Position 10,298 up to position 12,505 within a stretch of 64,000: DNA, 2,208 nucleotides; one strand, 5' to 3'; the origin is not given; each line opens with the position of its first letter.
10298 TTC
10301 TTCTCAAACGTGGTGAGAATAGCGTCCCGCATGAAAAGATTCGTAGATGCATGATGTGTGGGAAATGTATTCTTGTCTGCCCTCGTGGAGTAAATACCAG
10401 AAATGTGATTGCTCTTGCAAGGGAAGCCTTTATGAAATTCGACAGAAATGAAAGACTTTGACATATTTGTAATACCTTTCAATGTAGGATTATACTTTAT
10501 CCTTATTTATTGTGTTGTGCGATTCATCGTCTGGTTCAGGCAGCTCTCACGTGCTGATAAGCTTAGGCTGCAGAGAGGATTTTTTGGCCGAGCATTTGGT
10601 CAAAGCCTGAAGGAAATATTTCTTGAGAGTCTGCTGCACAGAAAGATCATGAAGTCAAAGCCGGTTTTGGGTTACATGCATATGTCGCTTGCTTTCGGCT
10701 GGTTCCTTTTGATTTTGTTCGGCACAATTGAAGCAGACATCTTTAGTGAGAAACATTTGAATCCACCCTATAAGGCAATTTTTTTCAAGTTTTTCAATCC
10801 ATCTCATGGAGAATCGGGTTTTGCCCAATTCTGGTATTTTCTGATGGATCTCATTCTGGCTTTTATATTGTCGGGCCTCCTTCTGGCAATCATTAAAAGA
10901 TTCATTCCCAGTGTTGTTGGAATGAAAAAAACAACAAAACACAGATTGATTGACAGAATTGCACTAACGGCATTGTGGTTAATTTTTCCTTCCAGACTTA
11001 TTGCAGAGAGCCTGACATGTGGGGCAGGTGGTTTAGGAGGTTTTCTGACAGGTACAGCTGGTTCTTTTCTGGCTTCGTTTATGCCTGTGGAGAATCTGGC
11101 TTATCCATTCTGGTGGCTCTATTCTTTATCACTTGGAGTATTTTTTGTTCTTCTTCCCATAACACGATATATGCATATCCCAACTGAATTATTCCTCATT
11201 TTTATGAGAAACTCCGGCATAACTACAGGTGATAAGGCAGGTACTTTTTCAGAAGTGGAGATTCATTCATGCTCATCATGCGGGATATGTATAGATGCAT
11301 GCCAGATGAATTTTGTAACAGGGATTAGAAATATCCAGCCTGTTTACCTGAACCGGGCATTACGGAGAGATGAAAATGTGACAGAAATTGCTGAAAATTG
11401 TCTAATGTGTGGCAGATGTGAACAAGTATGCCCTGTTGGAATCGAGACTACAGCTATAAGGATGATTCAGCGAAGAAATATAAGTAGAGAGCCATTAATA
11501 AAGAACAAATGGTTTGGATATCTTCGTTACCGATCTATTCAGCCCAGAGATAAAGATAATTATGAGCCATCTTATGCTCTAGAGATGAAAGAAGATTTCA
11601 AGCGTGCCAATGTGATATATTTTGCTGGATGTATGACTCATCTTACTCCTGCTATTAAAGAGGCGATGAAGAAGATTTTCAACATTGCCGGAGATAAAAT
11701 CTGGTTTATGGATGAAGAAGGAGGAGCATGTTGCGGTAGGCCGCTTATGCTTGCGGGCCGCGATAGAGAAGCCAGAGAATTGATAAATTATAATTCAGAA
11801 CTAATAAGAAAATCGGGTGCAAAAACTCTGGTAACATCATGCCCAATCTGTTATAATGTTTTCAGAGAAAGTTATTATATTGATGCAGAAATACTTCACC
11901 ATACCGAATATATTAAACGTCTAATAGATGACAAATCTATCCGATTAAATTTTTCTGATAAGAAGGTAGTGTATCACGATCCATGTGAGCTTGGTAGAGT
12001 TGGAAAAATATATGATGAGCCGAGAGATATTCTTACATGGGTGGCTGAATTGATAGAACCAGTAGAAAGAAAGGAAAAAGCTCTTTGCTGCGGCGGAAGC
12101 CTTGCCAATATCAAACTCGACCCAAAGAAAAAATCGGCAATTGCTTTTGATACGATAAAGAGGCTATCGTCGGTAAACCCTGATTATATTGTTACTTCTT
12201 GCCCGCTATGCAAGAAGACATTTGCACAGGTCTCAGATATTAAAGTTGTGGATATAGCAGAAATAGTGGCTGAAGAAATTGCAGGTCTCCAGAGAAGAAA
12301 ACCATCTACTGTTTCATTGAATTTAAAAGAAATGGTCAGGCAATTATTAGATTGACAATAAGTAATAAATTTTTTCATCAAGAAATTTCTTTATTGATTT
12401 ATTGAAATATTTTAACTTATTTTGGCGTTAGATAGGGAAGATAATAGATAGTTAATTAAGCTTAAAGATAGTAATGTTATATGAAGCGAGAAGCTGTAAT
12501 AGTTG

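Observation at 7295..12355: Membrane-anchored Hdr-like five-gene cluster with sHdr-like gene order but no sulfur-carrier genes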

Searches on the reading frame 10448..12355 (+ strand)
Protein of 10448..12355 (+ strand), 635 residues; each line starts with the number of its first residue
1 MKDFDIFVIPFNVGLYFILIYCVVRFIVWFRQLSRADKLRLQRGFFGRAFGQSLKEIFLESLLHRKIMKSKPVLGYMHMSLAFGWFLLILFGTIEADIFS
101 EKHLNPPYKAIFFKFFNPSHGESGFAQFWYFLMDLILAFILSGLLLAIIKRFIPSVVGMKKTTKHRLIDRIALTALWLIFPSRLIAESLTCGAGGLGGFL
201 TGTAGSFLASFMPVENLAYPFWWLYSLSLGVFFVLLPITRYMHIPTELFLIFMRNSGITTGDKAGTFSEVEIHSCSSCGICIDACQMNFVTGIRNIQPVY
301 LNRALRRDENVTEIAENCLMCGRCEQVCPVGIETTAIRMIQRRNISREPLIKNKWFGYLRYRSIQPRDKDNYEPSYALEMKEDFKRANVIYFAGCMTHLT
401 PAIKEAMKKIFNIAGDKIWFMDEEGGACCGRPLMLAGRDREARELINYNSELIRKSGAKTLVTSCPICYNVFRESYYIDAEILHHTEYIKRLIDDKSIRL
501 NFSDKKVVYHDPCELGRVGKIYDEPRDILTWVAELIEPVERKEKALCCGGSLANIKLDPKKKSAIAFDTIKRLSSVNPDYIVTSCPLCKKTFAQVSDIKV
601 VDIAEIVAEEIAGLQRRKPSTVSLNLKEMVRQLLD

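Call 3: search_protein_families(library=pfam, proteins=[window:10448-12355:+], max_evalue=0.01)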
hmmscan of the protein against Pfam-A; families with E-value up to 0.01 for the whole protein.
window:10448-12355:+ (635 aa): 14 families
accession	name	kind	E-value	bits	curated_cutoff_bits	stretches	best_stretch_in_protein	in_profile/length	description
PF02754.22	CCG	-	2.4e-24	85.7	20.6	2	507-592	1-84/85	Cysteine-rich domain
PF13183.11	Fer4_8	-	1.1e-09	39.1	27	1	272-332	2-68/68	4Fe-4S dicluster domain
PF12838.12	Fer4_7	-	2e-08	35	27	1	275-332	2-52/52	4Fe-4S dicluster domain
PF13187.11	Fer4_9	-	5.7e-08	33.1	27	1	275-331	2-50/52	4Fe-4S dicluster domain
PF13534.11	Fer4_17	-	1.6e-07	32.2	22.2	1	274-332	1-60/61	4Fe-4S dicluster domain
PF00037.32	Fer4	-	8.6e-07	29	21.1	1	314-332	4-22/24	4Fe-4S binding domain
PF14697.11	Fer4_21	-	7.4e-05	23.2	35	1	271-330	4-53/59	4Fe-4S dicluster domain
PF12797.12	Fer4_2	-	0.00034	20.8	24.5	1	315-330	7-22/22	4Fe-4S binding domain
PF25160.1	LdpA_Fe-S-bd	-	0.00069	19.8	27.6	1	311-332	21-42/49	LdpA Fe-S cluster-binding domain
PF13484.11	Fer4_16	-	0.00081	20.6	30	1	275-330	2-65/66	4Fe-4S double cluster binding domain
PF12798.12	Fer4_3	-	0.0015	19.6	27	1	318-332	1-15/15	4Fe-4S binding domain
PF13237.11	Fer4_10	-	0.0017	18.7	25.5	1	314-338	5-31/53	4Fe-4S dicluster domain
PF12837.12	Fer4_6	-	0.0036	17.6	25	1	315-331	6-22/24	4Fe-4S binding domain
PF17179.9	Fer4_22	-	0.0076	17.5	27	0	316-332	79-95/95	4Fe-4S dicluster domain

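Call 4: search_protein_families(library=ncbifam, proteins=[window:10448-12355:+], max_evalue=0.01)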
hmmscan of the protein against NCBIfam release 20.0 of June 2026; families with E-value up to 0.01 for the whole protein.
window:10448-12355:+ (635 aa): 39 families (the best 25 are shown)
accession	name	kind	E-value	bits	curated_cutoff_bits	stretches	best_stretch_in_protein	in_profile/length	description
NF004898.0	PRK06259.1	equivalog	8e-33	113.8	385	1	271-608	132-485/488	fumarate reductase (CoM/CoB) subunit TfrB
NF045670.1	quin_L_LdhH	equivalog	6.9e-29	100.6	800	2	380-607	460-705/706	L-lactate dehydrogenase (quinone) large subunit LdhH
NF045663.1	diclust_near_Sec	equivalog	1.5e-25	89.5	530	1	308-620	345-645/759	pyridine nucleotide-disulfide oxidoreductase/dicluster-binding protein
NF008369.0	PRK11168.1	equivalog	2.9e-21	75.8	278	2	382-610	162-398/401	anaerobic glycerol-3-phosphate dehydrogenase subunit C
NF045796.1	DsrK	equivalog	2.7e-18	65.8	400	2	464-611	283-435/453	sulfate reduction electron transfer complex DsrMKJOP subunit DsrK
NF008434.0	PRK11274.1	equivalog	1.3e-13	50.7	333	1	382-611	163-407/409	glycolate oxidase subunit GlcF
TIGR03379.1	glycerol3P_GlpC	equivalog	2.7e-13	49.4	279.9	1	383-607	159-392/397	anaerobic glycerol-3-phosphate dehydrogenase subunit GlpC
NF045724.1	ferredox_TmcB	equivalog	1.1e-10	40.7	735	1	480-596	287-408/430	electron transfer complex ferredoxin TmcB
TIGR03288.1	CoB_CoM_SS_B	equivalog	2e-07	30.6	345.15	1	389-510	2-120/290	CoB--CoM heterodisulfide reductase subunit B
NF045711.1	sulf_resp_HmcF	equivalog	5.4e-07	28.8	750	1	480-595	307-428/457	sulfate respiration complex iron-sulfur protein HmcF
NF042909.1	FMH_DH_FwdF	exception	1.6e-06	27.5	375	1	273-351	15-90/336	tungsten-dependent formylmethanofuran dehydrogenase subunit FwdF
NF041837.1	rnfC_Methano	equivalog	5.6e-06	25.5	650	1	271-336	356-417/438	Rnf electron transport complex subunit RnfC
TIGR00314.1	cdhA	equivalog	2e-05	22.6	781.3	1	271-345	397-464/784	CO dehydrogenase/acetyl-CoA synthase complex subunit alpha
TIGR02512.1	FeFe_hydrog_A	subfamily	3.8e-05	22.7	405.95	1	271-331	5-65/375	[FeFe] hydrogenase, group A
NF058577.1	FdxA_fam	equivalog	4.9e-05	23.4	65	1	314-331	5-22/52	4Fe-4S ferredoxin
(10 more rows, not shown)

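Call 5: find_encoding_contigs(protein=window:10448-12355:+, flank=10000, max_places=6)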
Protein window:10448-12355:+ (635 aa): no gene with exactly this product is on record in the collection.

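Call 6: find_homologous_proteins(query=window:10448-12355:+, max_evalue=1e-10)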
Query window:10448-12355:+ (635 aa): 6448 proteins with E <= 1e-10 among 8000 candidates; the best 120 are listed.
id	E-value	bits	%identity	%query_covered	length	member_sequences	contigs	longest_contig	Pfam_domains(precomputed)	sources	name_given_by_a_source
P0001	0.0e+0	1372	91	100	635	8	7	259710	PF12838.13,PF13534.12,PF02754.22,PF13183.12,PF13187.12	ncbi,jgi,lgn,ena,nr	ncbi:MAG: (Fe-S)-binding protein [Bacteroidales bacterium]|nr:(Fe-S)-binding protein [Bacteroidales 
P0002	0.0e+0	1325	88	100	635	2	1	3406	PF00037.33,PF12838.13,PF13534.12,PF02754.22,PF13183.12,PF13187.12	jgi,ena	-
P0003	0.0e+0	1151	75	100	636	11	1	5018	PF00037.33,PF12838.13,PF13534.12,PF02754.22,PF13183.12,PF13187.12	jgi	-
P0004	0.0e+0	1138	74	100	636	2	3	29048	PF00037.33,PF12838.13,PF13534.12,PF02754.22,PF13183.12,PF13187.12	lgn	-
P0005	0.0e+0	1109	73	100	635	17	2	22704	PF12838.13,PF13534.12,PF02754.22,PF13183.12,PF13187.12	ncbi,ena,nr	ncbi:MAG TPA: (Fe-S)-binding protein [Bacteroidales bacterium]|nr:(Fe-S)-binding protein [Bacteroida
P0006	0.0e+0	1090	71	100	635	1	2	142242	PF12838.13,PF13534.12,PF02754.22,PF13183.12,PF13187.12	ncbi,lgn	-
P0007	0.0e+0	1087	71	100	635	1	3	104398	PF12838.13,PF13534.12,PF02754.22,PF13183.12,PF13187.12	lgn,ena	-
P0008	0.0e+0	1082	71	100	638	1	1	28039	PF12838.13,PF13534.12,PF02754.22,PF13183.12,PF13187.12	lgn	-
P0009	0.0e+0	1072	71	100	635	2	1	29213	PF12838.13,PF13534.12,PF02754.22,PF13183.12,PF13187.12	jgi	-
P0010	0.0e+0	1027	68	100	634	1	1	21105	PF12838.13,PF13534.12,PF02754.22,PF13183.12,PF13187.12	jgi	jgi:Fe-S oxidoreductase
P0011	6.7e-298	1007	67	100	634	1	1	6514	PF12838.13,PF13534.12,PF02754.22,PF13183.12,PF13187.12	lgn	-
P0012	8.4e-298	1007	67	99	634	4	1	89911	PF13534.12,PF02754.22,PF13237.12,PF13183.12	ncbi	-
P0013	1.5e-295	1000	68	99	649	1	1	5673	PF13534.12,PF02754.22,PF13237.12,PF13183.12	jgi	jgi:Fe-S oxidoreductase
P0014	1.8e-294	996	67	99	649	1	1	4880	PF13534.12,PF02754.22,PF13183.12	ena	-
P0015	4.1e-294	995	67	100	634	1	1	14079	PF02754.22,PF13183.12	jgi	jgi:Fe-S oxidoreductase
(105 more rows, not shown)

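Call 7: find_related_loci(query=window:10448-12355:+, collection=genome_contigs, flank=8000)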
Query window:10448-12355:+ (635 aa) in genome_contigs; peptide patterns used: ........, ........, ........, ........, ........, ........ (x = any residue, [..] = any of these).
45 stretches matched a pattern; 24 encode a relative of the query (tblastn E <= 1e-3); 23 distinct loci.
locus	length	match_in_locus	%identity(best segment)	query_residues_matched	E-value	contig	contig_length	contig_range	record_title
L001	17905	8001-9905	91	1-635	0e+0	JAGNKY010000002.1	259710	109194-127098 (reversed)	MAG: Bacteroidales bacterium isolate Gw_SlDig_bin_173 Gw_SlDig_22_length_259710_cov_98.149255, whole genome shotgun sequ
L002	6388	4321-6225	88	1-635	0e+0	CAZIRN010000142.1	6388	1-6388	MAG TPA_asm: uncultured Rikenella sp. isolate binchicken_co265_192 genome assembly, contig: NODE_16402_length_6388_cov_4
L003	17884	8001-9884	64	3-630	0e+0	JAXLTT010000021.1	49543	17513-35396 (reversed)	MAG: Bacteroidales bacterium isolate STL-BAC11 C3.122.fa-21, whole genome shotgun sequence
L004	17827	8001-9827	67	3-611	0e+0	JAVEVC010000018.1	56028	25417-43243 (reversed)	MAG: Bacteroidales bacterium isolate BF4_107 NODE_1574_length_56028_cov_7.945904_Biofilm4, whole genome shotgun sequence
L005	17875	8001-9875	64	3-633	0e+0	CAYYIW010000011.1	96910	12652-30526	MAG TPA_asm: uncultured Rikenellaceae bacterium isolate binchicken_co94_293 genome assembly, contig: NODE_180_length_969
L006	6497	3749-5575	66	3-611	0e+0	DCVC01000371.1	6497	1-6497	MAG TPA_asm: Bacteroidales bacterium UBA2198 UBA2198_contig_14676, whole genome shotgun sequence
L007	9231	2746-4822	65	3-618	0e+0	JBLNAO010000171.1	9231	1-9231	MAG: Chloroflexota bacterium isolate MAG175 PRJNA951521_bin34_renamed_170, whole genome shotgun sequence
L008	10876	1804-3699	63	1-631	0e+0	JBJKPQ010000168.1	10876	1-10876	MAG: Bacteroidales bacterium isolate Bin_126 S1Ck127_1626957_flag_1_multi_8.0000_len_10876, whole genome shotgun sequenc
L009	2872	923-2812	62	3-631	0e+0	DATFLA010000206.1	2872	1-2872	MAG TPA_asm: Bacteroidales bacterium isolate SMAG_U9185 k141_180868, whole genome shotgun sequence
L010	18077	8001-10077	63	3-618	0e+0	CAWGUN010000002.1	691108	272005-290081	MAG: uncultured Bacteroidales bacterium isolate MFD02809.bin.1.359 genome assembly, contig: contig_119781, whole genome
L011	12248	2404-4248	62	3-618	0e+0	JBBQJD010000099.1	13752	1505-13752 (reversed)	MAG: Bacteroidales bacterium isolate Co_metawrap_757 Cmw_757_k141_19479387_length_13752_cov_17.9950, whole genome shotgu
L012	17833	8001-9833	64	1-611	0e+0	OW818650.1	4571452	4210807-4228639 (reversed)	metagenome genome assembly, chromosome: 1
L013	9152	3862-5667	63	5-607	0e+0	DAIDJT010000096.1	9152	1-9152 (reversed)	MAG TPA_asm: Bacteroidales bacterium isolate clean389 NODE_96_length_9152_cov_3.353829, whole genome shotgun sequence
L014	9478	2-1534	64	102-611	0e+0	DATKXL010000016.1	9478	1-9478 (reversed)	MAG TPA_asm: Bacteroidales bacterium isolate SMAG_U14190 k141_3105134, whole genome shotgun sequence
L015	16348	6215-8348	75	1-635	0e+0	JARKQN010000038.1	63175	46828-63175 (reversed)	MAG: Bacteroidales bacterium isolate Reactor_maxbin.115 k141_652761, whole genome shotgun sequence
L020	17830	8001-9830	45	3-628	2e-176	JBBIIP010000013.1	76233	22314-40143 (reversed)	MAG: Lentimicrobiaceae bacterium isolate CYS170214_bin_141 NODE_131_length_76233_cov_7.919255, whole genome shotgun sequ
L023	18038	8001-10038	46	4-621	0e+0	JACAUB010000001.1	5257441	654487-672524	MAG: Bacteroidetes bacterium isolate Cfx3-03 MAG03_1, whole genome shotgun sequence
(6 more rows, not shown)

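Call 14: search_solved_structures(query=window:10448-12355:+, max_evalue=0.001, show_alignments=1)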
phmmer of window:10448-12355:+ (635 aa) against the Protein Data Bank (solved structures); distinct sequences matched with E-value up to 0.001: 7.
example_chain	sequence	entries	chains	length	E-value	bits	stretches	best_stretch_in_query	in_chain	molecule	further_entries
9ojn_A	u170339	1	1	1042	4.1e-18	68.2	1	314-598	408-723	Iron-sulfur-binding reductase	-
8rvv_B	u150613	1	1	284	7.7e-07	31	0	389-479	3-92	H(2):CoB-CoM heterodisulfide,ferredoxin reductase subunit B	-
8rvu_b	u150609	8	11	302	9.8e-07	30.6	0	389-479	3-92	H(2):CoB-CoM heterodisulfide,ferredoxin reductase subunit B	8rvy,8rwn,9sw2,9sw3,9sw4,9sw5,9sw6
5t5i_F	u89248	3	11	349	5.2e-06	28.2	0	272-355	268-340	Tungsten formylmethanofuran dehydrogenase subunit fwdF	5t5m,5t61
9sw6_H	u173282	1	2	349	2.6e-05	25.9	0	268-331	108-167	Tungsten formylmethanofuran dehydrogenase, subunit F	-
9sfi_C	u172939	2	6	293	0.00047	21.8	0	390-494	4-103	H(2)/formate:CoB-CoM heterodisulfide,ferredoxin reductase subunit B2 | Heterodisulfide reductase subunit B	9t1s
7q5y_D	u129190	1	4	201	0.00051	21.6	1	273-347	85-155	NADH-quinone oxidoreductase subunit I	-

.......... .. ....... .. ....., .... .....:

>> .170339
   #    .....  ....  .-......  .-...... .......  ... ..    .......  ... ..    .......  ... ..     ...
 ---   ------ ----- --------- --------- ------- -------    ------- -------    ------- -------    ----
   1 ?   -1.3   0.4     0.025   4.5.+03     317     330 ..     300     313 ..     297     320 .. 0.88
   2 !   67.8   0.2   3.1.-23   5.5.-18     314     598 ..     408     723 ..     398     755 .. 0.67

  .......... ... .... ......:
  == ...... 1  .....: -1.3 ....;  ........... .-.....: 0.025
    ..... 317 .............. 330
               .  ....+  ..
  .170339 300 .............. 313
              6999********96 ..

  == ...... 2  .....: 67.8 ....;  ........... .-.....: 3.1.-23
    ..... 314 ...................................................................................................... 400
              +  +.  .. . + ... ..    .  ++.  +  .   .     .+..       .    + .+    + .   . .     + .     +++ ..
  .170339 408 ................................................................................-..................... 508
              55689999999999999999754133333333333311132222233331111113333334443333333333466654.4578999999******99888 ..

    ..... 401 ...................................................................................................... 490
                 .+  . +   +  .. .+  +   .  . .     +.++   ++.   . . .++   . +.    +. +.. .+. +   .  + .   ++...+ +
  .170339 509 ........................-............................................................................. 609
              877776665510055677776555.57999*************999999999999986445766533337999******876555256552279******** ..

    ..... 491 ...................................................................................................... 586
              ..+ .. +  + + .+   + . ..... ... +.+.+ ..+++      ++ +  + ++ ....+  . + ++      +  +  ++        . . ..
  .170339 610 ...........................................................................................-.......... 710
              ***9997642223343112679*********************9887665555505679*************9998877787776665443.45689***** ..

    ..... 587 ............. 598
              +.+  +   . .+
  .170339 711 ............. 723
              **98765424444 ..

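Call 37: search_protein_representatives(protein=window:10448-12355:+)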
Query: 635 residues. Proteins with E-value up to 0.001 (for the whole library): 6689; up to 1e-10: 3232; up to 1e-30: 275. The best 150 are listed.
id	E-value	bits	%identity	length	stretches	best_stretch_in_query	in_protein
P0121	3.5e-191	653.2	67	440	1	3-430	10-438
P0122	1.4e-171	588.4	49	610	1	5-612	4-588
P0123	7.9e-167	572.8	46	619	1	5-611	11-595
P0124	3.6e-163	560.6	45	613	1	4-619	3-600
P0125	2.6e-161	554.5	49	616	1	4-611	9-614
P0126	4.1e-159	547.3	46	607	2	4-352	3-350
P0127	2.8e-156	537.9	45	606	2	3-342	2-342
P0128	2.2e-155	534.9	47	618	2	2-343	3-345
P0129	2.5e-154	531.5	44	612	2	6-358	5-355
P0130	1.2e-152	525.9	43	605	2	4-342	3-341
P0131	1.5e-148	512.4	42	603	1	4-610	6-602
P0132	2.1e-148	511.9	39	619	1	4-615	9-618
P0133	7.4e-148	510.1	45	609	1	7-621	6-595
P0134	1.3e-145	502.7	44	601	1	5-611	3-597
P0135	4.1e-143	494.4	43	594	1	4-611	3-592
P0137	4.8e-141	487.6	41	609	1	2-612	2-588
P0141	7.2e-134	463.9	41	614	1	4-616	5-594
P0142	2.3e-128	445.7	44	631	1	4-606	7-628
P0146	1.4e-118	413.4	39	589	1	3-607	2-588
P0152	1.8e-90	320.5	35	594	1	4-610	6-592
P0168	3.9e-55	203.8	31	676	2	313-609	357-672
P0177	9.9e-50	185.9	35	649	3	296-610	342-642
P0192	2.4e-42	161.5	28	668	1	58-609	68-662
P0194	6.5e-42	160.1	32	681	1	42-610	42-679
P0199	7.7e-41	156.6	33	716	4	312-607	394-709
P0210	1.1e-39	152.8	30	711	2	221-594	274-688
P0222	4.5e-39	150.7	29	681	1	55-607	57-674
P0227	6.5e-38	146.9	28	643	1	53-608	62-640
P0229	1.2e-37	146.0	32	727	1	236-614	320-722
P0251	3.9e-36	141.0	29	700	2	311-611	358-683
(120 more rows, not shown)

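Call 43: predict_structure(alignment_id=A1)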
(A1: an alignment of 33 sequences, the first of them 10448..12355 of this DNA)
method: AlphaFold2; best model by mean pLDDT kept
length: 635 residues; sequences in the alignment: 33
mean_pLDDT: 59.7   pTM: 0.43
mean pLDDT of the five models: 59.7, 58.6, 58.0, 54.3, 54.1
residues with pLDDT >= 90: 22; 70-90: 185; 50-70: 220; < 50: 208
segments of 3 or more residues with pLDDT < 50: 1-4, 36-54, 100-121, 161-163, 192-202, 241-373, 618-626
pLDDT, mean of each block of 10 residues (from residue 1): 48 59 61 50 41 51 59 67 63 55 36 41 58 68 73 63 58 68 62 44 53 63 72 61 39 31 25 25 29 30 37 38 30 31 41 33 36 50 74 71 86 85 70 66 73 82 83 69 89 85 88 61 81 81 64 66 86 88 87 88 90 60 45 55
secondary structure, 60 per line:
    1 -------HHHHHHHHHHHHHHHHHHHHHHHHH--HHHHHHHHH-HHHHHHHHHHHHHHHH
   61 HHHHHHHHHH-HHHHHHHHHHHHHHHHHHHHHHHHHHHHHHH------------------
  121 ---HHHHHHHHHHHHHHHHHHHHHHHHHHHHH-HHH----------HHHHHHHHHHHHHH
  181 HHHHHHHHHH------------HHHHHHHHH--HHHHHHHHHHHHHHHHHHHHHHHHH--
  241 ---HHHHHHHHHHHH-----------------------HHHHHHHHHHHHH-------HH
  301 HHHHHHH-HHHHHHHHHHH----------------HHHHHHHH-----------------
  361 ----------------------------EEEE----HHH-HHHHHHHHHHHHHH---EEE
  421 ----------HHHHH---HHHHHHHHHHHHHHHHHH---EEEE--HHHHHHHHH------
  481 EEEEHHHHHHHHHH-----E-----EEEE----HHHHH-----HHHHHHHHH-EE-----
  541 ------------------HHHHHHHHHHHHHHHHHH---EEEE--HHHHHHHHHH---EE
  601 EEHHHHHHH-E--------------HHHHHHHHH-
elements in order: H8-32 H35-43 H45-70 H72-102 H124-152 H167-190 H203-211 H214-238 H244-255 H279-291 H299-307 H309-319 H336-343 E389-392 H401-414 E418-420 H431-435 H439-456 E460-463 H466-474 E481-484 H485-494 E506-509 H514-518 H524-532 H559-576 E580-583 H586-595 E599-602 H603-609 H626-634

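Call 51: search_protein_families(library=pfam, proteins=[L023:3128-3778:-, L023:3753-4433:+, L023:4430-4834:+, L023:10587-11000:+, L023:11025-11807:-, L023:11983-12438:+, L020:439-2592:+, L020:2658-3644:+, L020:10565-11155:+, L020:11189-12478:-], max_evalue=0.0001)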
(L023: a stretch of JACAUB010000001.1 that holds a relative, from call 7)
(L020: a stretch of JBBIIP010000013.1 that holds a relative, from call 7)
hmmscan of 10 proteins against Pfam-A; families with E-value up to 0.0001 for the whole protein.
L023:3128-3778:- (216 aa): 1 family
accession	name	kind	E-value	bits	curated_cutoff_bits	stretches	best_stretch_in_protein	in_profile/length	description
PF00293.34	NUDIX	-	9.5e-15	55.2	21.1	1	79-186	5-118/134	NUDIX domain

L023:3753-4433:+ (226 aa): 1 family
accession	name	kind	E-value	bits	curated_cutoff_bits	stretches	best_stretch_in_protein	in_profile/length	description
PF00156.33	Pribosyltran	-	2.4e-13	50.1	26.3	1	69-180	19-139/158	Phosphoribosyl transferase domain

L023:4430-4834:+ (134 aa): 0 families

L023:10587-11000:+ (137 aa): 1 family
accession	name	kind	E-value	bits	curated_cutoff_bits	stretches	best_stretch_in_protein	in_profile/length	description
PF00072.30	Response_reg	-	7.4e-28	97.4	30.2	1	22-132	1-110/111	Response regulator receiver domain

L023:11025-11807:- (260 aa): 1 family
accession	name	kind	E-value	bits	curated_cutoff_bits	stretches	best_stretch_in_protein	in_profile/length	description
PF03099.24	BPL_LplA_LipB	-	2.9e-19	69.7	21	1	23-150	5-133/133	Biotin/lipoate A/B protein ligase family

L023:11983-12438:+ (151 aa): 1 family
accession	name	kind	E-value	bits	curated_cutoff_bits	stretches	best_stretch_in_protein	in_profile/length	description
PF02410.21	RsfS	-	5.9e-31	107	21.6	1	17-114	2-98/98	Ribosomal silencing factor during starvation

L020:439-2592:+ (717 aa): 2 families
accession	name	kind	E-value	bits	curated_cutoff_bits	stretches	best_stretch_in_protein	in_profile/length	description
PF01314.23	AFOR_C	-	1.7e-96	324.2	27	1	264-703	4-384/385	Aldehyde ferredoxin oxidoreductase, domains 2 & 3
PF02730.20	AFOR_N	-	1.4e-45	155.9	29.8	1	30-242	2-197/199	Aldehyde ferredoxin oxidoreductase, N-terminal domain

L020:2658-3644:+ (328 aa): 2 families
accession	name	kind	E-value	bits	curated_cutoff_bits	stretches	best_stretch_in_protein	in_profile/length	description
PF13531.11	SBP_bac_11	-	3.1e-32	112.6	25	1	35-288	1-216/227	Bacterial extracellular solute-binding protein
PF01547.30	SBP_bac_1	-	1.2e-10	42.4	26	1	42-288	3-304/307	Bacterial extracellular solute-binding protein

L020:10565-11155:+ (196 aa): 1 family
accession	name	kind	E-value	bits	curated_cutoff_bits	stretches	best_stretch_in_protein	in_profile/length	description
PF03352.18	Adenine_glyco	-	1.2e-80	270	25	1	12-187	1-176/177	Methyladenine glycosylase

L020:11189-12478:- (429 aa): 3 families
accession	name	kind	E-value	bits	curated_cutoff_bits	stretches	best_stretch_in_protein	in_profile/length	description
PF00113.28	Enolase_C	-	8.8e-135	449.1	21.5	1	141-426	3-293/296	Enolase, C-terminal TIM barrel domain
PF03952.21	Enolase_N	-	1.2e-57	194.2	35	1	4-134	1-131/131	Enolase, N-terminal domain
PF07476.17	MAAL_C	-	9.2e-05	22.2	27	0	304-388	134-217/249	Methylaspartate ammonia-lyase C-terminus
